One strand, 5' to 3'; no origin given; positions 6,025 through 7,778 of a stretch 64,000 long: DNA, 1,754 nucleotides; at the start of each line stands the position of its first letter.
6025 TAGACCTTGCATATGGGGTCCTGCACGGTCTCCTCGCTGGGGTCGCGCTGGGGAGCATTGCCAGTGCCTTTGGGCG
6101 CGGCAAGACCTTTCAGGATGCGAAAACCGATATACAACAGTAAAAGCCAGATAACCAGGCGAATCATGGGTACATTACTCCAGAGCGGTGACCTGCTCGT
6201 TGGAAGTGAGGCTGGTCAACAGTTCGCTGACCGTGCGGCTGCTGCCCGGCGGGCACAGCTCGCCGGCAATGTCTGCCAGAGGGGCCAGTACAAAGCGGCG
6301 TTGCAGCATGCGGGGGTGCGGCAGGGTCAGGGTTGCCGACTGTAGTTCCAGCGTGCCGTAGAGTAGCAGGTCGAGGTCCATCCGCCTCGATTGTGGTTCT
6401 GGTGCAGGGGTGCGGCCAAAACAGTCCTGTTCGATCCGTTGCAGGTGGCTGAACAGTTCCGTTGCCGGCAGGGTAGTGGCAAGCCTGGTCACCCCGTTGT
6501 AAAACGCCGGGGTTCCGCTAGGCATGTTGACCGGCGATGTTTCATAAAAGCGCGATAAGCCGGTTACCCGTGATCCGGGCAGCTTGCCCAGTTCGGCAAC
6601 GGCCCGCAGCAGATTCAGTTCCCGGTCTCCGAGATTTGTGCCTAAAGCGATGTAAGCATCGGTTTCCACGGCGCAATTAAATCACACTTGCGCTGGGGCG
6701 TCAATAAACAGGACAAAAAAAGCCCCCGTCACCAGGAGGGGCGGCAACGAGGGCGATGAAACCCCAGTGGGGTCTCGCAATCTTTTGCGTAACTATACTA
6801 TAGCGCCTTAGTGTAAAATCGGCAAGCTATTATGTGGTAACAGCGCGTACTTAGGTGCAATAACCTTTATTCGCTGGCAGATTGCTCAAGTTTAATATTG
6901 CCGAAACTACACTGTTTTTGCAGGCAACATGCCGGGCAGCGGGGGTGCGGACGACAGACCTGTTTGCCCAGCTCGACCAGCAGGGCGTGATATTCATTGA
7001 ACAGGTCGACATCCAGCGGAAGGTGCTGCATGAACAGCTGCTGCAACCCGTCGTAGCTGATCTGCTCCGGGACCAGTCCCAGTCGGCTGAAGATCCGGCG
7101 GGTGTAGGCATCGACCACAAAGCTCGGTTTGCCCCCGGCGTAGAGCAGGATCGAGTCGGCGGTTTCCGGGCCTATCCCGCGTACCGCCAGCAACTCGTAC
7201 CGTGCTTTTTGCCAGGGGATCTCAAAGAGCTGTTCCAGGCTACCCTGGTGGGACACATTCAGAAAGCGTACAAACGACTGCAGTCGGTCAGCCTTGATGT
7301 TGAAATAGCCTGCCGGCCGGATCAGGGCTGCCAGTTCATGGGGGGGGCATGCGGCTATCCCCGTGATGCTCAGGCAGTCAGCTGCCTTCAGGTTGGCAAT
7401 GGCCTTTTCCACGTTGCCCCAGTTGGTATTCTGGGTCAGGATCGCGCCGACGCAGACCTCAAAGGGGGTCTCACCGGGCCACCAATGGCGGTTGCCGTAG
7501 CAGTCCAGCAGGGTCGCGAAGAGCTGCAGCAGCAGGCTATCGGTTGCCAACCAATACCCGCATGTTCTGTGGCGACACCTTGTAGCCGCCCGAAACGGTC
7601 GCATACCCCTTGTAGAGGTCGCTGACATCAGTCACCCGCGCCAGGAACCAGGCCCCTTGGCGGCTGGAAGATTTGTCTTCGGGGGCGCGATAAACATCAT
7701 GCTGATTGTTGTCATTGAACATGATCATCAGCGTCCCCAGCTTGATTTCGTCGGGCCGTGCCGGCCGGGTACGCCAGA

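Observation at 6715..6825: Candidate stand-alone ~76-nt sRNA with an anti-Shine-Dalgarno loop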

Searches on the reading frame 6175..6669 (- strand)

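Call 21: search_protein_families(library=pfam, proteins=[window:6175-6669:-])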
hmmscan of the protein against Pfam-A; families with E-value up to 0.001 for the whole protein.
window:6175-6669:- (164 aa): 1 family
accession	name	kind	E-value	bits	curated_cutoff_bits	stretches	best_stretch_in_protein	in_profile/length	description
PF01288.25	HPPK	-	1.9e-32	112.5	25.7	1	6-135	1-115/116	7,8-dihydro-6-hydroxymethylpterin-pyrophosphokinase (HPPK)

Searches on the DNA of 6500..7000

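Call 4: search_rna_families(source=window, start=6500, end=7000, threshold=evalue, max_evalue=1, show_alignments=3)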
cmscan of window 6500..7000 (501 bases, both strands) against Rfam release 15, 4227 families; matches with E-value up to 1: 2.
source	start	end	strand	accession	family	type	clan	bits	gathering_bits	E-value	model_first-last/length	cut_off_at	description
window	6716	6804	-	RF01733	atoC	Cis-reg;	-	59.1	50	2.9e-10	1-93/93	no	atoC RNA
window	6708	6779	-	RF00519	suhB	Gene; sRNA;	CL00108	19.4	41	0.13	1-77/77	no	Makes More Granules Regulator RNA (mmgR)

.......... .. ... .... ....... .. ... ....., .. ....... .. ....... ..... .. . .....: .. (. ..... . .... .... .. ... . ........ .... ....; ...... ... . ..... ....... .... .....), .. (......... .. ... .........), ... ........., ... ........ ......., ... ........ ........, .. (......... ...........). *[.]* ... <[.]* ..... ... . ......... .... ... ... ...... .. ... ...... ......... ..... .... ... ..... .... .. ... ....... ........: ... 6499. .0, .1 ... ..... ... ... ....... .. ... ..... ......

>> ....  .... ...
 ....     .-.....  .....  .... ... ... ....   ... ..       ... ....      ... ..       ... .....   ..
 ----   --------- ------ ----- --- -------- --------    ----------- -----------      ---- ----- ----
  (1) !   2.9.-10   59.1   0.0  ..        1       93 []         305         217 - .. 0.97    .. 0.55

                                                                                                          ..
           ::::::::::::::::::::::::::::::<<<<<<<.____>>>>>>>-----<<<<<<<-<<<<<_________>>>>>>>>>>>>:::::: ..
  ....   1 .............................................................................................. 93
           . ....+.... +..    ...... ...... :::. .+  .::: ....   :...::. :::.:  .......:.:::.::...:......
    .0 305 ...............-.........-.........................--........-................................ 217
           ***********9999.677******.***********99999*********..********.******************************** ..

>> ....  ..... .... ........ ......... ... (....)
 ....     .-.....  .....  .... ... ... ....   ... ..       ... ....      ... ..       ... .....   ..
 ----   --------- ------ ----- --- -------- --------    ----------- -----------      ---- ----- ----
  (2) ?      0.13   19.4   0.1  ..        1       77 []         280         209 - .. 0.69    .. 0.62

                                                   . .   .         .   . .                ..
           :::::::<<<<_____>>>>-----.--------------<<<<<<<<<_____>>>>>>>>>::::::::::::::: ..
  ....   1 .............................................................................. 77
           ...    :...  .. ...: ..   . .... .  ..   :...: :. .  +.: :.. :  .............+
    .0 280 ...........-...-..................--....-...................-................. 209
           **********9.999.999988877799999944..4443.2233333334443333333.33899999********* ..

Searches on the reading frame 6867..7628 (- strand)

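Call 21: search_protein_families(library=pfam, proteins=[window:6867-7628:-])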
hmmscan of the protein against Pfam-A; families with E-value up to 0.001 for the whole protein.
window:6867-7628:- (253 aa): 2 families
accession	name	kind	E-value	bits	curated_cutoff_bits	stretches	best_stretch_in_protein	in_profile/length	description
PF00730.31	HhH-GPD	-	4.5e-17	62.8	26.2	1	60-202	1-105/108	HhH-GPD superfamily base excision DNA repair protein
PF00633.29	HHH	-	0.00014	22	24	1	145-163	12-30/30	Helix-hairpin-helix motif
